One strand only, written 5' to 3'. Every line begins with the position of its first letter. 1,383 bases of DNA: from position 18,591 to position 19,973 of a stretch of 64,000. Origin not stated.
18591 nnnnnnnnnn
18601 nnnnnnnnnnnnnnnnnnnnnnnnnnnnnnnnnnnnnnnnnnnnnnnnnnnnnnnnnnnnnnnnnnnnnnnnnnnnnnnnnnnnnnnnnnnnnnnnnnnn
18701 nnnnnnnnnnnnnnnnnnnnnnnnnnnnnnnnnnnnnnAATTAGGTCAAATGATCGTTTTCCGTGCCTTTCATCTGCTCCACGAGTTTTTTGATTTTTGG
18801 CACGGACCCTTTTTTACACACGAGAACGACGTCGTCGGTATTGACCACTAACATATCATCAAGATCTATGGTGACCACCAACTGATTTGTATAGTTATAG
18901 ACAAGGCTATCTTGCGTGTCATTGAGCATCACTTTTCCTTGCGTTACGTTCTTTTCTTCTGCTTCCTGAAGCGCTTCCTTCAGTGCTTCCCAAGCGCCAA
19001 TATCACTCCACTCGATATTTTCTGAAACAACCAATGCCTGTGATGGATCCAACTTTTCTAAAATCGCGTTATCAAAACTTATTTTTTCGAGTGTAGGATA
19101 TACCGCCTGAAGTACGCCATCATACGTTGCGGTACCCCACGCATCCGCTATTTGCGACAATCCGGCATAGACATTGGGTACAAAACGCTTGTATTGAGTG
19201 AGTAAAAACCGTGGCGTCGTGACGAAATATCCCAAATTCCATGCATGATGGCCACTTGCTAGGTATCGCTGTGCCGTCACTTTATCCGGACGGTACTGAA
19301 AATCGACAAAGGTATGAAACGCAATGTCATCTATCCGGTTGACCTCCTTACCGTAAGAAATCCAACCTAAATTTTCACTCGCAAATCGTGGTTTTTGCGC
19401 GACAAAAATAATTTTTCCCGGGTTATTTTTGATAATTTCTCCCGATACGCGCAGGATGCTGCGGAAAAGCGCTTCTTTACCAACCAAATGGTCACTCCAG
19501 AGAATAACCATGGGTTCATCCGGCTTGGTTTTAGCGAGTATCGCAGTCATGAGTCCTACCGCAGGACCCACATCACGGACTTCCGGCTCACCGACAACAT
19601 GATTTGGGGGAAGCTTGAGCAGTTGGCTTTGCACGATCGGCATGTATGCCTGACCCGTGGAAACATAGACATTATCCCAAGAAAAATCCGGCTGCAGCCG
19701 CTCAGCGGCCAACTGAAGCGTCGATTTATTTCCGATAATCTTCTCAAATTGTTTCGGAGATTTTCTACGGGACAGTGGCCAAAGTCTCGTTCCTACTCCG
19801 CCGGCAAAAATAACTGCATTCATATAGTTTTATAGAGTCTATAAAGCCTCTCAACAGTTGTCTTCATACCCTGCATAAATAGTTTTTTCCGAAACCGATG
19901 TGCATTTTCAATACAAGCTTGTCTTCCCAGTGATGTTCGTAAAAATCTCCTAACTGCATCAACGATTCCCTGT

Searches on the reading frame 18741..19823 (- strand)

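Call 9: search_protein_families(library=ncbifam, proteins=[window:18741-19823:-])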
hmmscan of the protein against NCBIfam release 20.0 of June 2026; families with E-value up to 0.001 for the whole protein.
window:18741-19823:- (360 aa): 3 families
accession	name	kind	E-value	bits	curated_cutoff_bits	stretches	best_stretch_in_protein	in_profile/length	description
TIGR01479.1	GMP_PMI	equivalog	1.6e-66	225.1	372.95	1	2-356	2-350/467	mannose-1-phosphate guanylyltransferase/mannose-6-phosphate isomerase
NF012004.0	PRK15460.1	equivalog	5.4e-48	163.8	859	1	3-354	8-358/478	mannose-1-phosphate guanyltransferase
TIGR03992.1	Arch_glmU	subfamily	0.00043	19.3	292.1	0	1-56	1-53/393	bifunctional sugar-1-phosphate nucleotidylyltransferase/acetyltransferase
